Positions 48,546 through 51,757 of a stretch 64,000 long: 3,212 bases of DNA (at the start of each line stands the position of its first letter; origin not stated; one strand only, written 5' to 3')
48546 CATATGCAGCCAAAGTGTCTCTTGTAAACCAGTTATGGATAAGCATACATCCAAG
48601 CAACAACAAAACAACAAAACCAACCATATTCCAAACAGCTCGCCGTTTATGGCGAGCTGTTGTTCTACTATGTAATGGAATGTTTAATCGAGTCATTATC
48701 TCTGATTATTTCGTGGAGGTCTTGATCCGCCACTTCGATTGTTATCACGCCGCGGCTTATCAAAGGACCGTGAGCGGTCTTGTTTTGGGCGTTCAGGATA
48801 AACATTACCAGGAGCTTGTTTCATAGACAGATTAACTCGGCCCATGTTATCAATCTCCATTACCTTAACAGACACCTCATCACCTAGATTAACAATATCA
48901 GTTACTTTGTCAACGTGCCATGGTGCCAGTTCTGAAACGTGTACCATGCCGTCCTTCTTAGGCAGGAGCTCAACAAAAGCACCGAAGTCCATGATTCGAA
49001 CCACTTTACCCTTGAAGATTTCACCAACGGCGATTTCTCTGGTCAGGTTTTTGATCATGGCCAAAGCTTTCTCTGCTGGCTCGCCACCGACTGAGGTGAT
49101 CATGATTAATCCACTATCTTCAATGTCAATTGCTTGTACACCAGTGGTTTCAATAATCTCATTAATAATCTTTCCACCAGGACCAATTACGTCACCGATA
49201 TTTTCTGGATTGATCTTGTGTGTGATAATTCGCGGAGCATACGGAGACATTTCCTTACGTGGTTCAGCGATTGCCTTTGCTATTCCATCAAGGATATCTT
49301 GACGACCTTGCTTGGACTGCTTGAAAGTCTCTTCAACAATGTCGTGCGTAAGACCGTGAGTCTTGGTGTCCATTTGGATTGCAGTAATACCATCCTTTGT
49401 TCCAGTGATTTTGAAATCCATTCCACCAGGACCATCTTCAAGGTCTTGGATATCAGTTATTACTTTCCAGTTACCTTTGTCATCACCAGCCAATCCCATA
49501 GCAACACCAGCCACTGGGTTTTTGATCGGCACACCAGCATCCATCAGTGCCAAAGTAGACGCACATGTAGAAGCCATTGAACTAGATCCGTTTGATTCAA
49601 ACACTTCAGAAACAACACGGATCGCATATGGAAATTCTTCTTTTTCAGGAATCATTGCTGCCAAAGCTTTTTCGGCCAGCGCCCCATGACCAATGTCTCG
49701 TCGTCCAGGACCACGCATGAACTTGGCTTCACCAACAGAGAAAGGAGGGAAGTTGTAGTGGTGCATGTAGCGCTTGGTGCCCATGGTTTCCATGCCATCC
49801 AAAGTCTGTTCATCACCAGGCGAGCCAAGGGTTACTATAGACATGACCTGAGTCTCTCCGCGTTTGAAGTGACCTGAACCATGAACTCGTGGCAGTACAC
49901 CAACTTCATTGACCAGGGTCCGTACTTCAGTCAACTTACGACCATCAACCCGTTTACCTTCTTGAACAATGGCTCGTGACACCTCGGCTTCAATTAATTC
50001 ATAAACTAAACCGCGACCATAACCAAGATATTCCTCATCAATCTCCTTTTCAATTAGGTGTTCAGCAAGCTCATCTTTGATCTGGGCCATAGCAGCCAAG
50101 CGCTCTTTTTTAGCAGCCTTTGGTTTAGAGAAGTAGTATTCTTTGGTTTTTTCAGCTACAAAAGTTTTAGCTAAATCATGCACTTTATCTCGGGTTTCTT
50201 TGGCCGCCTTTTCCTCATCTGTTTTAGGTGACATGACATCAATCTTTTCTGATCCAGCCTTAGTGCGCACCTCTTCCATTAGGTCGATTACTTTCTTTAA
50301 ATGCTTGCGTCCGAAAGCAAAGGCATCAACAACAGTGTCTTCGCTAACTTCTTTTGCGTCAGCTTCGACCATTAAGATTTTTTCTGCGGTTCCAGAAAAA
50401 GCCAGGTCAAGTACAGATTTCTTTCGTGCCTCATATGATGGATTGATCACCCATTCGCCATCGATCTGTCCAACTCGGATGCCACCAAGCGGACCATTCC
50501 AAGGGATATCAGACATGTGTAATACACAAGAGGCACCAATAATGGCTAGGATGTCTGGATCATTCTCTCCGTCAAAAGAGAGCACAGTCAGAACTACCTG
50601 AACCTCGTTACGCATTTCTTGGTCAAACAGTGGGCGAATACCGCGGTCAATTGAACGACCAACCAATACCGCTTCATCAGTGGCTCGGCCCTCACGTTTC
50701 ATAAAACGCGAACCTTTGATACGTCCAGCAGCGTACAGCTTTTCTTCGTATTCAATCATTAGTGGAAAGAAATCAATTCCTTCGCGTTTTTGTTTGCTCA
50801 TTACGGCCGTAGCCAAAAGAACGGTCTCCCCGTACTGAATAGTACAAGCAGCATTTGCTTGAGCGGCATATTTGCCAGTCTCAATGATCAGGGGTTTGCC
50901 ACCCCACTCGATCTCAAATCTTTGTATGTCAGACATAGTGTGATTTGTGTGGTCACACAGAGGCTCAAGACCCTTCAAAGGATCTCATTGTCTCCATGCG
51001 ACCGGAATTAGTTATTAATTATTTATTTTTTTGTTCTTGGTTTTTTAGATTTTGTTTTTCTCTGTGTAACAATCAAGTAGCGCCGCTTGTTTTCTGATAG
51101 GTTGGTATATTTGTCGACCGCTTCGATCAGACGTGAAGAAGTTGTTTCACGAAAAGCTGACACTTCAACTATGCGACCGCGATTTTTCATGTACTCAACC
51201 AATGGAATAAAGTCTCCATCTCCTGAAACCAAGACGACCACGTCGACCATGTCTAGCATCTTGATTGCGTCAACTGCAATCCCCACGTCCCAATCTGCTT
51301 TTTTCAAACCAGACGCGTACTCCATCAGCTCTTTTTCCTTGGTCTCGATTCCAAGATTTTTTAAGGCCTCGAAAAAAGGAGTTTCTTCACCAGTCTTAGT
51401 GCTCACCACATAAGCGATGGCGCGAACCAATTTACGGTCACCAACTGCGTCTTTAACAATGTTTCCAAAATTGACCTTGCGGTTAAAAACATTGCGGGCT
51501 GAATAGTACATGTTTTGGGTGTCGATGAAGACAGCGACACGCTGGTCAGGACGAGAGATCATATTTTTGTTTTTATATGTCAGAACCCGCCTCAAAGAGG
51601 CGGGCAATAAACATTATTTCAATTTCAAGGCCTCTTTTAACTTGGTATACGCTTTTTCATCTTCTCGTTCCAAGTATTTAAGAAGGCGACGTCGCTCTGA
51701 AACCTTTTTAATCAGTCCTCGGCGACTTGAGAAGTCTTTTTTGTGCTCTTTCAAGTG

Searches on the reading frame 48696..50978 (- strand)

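Call 9: search_protein_families(library=pfam, proteins=[window:48696-50978:-], max_evalue=0.001)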
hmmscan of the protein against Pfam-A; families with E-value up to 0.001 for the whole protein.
window:48696-50978:- (760 aa): 5 families
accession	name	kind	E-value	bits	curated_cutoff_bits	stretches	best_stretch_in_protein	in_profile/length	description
PF01138.27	RNase_PH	-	6.2e-51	172.6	25.5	2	351-484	1-130/130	3' exoribonuclease family, domain 1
PF00575.29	S1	-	2.7e-18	66.6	22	1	649-720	2-74/74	S1 RNA binding domain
PF03725.20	RNase_PH_C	-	2.5e-17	63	20.8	2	163-225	2-66/67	3' exoribonuclease family, domain 2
PF00013.35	KH_1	-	2.8e-07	30.6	21.5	1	588-643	5-65/66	KH domain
PF03726.19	PNPase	-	3.7e-05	24.5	24.6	1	288-348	21-81/81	Polyribonucleotide nucleotidyltransferase, RNA binding domain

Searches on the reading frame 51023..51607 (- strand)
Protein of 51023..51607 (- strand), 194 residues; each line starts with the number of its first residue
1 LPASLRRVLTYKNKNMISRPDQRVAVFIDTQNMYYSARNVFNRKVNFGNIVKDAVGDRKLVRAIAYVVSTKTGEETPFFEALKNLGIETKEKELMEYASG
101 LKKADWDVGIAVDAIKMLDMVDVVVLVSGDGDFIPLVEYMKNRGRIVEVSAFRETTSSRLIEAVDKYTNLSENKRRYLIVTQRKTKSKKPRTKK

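Call 9: search_protein_families(library=pfam, proteins=[window:51023-51607:-], max_evalue=0.001)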
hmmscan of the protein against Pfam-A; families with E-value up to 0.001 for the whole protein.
window:51023-51607:- (194 aa): 1 family
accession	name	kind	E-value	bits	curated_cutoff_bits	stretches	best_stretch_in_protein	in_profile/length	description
PF01936.24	NYN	-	3.4e-33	115.6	24.2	1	23-170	1-144/145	NYN domain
